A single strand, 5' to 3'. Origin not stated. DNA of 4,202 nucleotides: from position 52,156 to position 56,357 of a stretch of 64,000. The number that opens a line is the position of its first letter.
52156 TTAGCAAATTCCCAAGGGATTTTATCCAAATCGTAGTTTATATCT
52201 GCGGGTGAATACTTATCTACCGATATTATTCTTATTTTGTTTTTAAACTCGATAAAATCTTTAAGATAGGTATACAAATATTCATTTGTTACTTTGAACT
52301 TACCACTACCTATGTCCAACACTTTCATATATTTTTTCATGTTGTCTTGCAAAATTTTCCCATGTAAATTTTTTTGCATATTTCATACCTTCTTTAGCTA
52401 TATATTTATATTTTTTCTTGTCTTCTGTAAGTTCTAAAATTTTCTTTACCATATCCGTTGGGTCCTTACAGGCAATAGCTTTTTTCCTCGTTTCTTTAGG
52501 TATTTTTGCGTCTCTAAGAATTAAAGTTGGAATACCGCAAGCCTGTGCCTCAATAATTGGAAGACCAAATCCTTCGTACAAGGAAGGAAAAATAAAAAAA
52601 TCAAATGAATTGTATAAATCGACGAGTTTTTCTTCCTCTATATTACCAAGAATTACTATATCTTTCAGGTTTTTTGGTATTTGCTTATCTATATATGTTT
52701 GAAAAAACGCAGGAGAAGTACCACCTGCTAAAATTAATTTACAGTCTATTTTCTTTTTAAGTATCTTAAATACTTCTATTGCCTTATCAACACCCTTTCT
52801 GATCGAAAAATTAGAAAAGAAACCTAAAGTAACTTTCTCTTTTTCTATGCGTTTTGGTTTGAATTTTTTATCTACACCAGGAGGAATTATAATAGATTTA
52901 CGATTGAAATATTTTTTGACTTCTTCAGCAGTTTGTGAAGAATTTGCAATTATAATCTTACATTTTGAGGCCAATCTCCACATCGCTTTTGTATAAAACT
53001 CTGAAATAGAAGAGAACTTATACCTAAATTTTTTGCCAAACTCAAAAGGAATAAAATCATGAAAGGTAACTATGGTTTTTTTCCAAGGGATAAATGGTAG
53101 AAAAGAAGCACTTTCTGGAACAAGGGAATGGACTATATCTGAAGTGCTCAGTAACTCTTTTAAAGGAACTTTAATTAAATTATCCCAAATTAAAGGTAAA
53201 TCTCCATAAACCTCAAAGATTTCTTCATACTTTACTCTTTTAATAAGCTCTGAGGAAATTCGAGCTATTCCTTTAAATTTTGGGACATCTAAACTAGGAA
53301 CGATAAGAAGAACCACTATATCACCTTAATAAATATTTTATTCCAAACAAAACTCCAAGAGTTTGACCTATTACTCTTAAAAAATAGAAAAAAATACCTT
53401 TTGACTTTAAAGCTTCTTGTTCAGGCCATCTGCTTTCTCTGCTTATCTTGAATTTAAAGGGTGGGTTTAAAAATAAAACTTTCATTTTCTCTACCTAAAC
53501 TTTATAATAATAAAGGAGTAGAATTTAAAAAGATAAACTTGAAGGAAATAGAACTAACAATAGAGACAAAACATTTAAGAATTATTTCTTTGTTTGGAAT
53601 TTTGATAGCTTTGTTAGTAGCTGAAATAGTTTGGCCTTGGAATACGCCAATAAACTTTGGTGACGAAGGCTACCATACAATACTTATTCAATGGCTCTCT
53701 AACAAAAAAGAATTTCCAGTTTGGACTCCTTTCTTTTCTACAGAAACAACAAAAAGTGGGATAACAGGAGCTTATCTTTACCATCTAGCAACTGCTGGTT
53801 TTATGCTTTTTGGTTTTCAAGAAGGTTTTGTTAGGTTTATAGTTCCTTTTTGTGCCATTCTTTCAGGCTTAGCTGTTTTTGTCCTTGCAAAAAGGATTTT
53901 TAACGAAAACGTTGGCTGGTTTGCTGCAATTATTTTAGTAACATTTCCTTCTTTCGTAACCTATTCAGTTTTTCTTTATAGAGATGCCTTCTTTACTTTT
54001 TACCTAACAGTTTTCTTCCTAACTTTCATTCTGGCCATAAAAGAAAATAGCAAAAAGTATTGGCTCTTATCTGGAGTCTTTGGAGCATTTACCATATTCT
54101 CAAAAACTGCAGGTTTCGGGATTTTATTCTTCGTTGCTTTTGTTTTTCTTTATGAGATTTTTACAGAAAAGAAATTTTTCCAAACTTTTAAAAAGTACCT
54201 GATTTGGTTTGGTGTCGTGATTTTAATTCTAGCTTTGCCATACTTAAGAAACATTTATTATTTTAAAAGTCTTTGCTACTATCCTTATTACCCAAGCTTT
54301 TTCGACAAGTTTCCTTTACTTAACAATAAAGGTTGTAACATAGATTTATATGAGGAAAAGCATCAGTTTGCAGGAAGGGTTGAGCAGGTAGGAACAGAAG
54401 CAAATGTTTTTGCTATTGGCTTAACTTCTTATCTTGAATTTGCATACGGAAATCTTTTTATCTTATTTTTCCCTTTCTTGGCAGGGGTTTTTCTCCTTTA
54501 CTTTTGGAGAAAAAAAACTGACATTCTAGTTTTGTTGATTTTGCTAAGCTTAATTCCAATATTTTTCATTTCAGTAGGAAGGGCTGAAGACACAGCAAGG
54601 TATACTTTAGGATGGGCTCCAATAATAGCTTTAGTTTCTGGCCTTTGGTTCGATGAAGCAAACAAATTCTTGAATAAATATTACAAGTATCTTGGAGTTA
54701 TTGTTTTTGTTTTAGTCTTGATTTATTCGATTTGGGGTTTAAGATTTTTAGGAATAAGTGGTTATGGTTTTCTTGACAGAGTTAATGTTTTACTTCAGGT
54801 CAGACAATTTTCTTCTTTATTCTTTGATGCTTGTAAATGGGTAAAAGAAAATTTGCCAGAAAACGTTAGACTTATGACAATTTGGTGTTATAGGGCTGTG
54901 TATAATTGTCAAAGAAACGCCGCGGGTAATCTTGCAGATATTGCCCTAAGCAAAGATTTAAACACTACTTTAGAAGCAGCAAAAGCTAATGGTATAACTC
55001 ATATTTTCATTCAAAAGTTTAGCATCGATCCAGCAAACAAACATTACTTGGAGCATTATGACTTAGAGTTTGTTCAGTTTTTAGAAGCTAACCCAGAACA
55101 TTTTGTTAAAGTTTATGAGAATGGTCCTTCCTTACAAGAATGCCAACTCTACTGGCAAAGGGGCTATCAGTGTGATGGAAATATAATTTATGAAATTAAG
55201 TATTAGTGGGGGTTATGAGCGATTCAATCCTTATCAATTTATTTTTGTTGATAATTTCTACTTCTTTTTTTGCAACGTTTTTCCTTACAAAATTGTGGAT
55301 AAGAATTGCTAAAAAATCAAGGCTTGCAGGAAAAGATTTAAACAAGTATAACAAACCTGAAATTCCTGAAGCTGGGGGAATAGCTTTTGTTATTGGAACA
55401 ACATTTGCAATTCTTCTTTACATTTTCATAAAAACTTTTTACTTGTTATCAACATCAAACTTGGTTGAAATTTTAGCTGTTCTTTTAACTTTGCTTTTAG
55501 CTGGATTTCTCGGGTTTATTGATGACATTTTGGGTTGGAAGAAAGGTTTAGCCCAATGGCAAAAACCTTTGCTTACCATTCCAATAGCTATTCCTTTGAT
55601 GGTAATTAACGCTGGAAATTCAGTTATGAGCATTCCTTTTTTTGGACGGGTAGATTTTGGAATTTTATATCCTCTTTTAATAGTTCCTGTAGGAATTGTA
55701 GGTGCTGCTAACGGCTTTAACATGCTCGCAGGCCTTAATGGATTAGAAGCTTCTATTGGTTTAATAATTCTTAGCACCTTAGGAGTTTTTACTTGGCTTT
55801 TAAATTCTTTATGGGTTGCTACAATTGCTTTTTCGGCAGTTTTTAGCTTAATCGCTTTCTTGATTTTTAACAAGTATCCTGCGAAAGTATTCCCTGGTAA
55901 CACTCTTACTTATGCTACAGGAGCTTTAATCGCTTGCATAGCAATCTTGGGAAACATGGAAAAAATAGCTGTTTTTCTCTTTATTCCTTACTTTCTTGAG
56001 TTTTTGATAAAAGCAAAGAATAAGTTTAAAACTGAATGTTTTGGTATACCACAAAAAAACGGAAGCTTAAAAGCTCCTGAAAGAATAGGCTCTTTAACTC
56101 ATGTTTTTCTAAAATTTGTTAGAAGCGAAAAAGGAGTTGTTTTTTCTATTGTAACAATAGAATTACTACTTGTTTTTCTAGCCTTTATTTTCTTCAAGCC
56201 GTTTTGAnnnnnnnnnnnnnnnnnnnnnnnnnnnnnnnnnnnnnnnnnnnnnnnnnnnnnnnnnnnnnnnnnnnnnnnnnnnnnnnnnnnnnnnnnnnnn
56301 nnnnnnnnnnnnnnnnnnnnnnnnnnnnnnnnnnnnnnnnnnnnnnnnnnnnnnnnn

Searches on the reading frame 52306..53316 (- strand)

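Call 83: search_protein_families(library=pfam, proteins=[window:52306-53316:-], max_evalue=0.001)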
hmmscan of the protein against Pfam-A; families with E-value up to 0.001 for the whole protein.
window:52306-53316:- (336 aa): 6 families
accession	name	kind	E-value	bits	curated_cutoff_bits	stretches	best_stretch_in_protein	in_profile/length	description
PF00534.26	Glycos_transf_1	-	2.1e-26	92.9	26.4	1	149-311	3-170/172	Glycosyl transferases group 1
PF13692.12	Glyco_trans_1_4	-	3.9e-21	76.2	27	1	163-299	3-142/142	Glycosyl transferases group 1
PF13439.12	Glyco_transf_4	-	2.4e-09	37.9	28.5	1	58-150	72-168/170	Glycosyltransferase Family 4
PF20706.3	GT4-conflict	-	1.2e-06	28.3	26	1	111-267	139-311/385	Family 4 Glycosyltransferase in conflict systems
PF13524.12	Glyco_trans_1_2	-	1.8e-06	28.4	25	1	219-325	28-141/144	Glycosyl transferase-like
PF02350.25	Epimerase_2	-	9.9e-05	21.8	30.6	0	176-320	200-340/347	UDP-N-acetylglucosamine 2-epimerase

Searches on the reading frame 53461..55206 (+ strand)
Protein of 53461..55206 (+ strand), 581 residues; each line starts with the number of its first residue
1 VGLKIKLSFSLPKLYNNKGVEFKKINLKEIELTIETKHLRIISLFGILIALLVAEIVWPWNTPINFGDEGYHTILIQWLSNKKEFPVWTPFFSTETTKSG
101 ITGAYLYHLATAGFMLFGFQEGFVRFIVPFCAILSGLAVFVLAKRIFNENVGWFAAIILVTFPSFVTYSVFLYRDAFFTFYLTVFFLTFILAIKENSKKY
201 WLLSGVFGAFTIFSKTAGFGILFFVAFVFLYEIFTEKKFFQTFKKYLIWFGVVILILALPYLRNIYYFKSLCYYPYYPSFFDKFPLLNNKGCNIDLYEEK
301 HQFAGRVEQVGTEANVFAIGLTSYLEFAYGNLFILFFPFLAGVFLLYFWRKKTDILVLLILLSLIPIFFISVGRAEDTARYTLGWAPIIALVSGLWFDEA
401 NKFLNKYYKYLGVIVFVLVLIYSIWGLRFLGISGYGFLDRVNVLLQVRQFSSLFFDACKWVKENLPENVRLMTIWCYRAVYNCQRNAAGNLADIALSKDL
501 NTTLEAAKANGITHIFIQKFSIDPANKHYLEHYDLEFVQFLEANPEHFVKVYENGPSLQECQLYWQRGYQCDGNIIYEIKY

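Call 83: search_protein_families(library=pfam, proteins=[window:53461-55206:+], max_evalue=0.001)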
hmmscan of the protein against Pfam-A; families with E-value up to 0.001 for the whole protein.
window:53461-55206:+ (581 aa): 2 families
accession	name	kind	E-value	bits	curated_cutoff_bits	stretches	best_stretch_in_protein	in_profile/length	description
PF13231.12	PMT_2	-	1.4e-16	61.6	26.1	1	109-261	9-157/160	Dolichyl-phosphate-mannose-protein mannosyltransferase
PF02366.24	PMT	-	7.6e-06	26.1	22.7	1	89-262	50-231/245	Dolichyl-phosphate-mannose-protein mannosyltransferase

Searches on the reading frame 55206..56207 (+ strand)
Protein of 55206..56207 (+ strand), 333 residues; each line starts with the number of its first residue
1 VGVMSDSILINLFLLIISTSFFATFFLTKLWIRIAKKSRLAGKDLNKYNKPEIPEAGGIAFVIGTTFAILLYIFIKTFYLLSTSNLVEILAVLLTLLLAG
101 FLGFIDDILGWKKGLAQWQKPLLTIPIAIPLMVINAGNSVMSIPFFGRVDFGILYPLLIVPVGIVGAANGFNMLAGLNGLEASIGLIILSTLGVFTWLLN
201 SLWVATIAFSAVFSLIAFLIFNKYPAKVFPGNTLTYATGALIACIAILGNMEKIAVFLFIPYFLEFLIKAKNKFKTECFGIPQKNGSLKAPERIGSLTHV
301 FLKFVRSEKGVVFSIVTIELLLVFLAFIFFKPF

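Call 83: search_protein_families(library=pfam, proteins=[window:55206-56207:+], max_evalue=0.001)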
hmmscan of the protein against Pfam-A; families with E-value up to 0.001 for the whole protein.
window:55206-56207:+ (333 aa): 1 family
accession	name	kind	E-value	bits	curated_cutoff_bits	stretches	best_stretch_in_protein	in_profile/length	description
PF00953.26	Glycos_transf_4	-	1.3e-33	116.7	27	1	90-249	2-159/160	Glycosyl transferase family 4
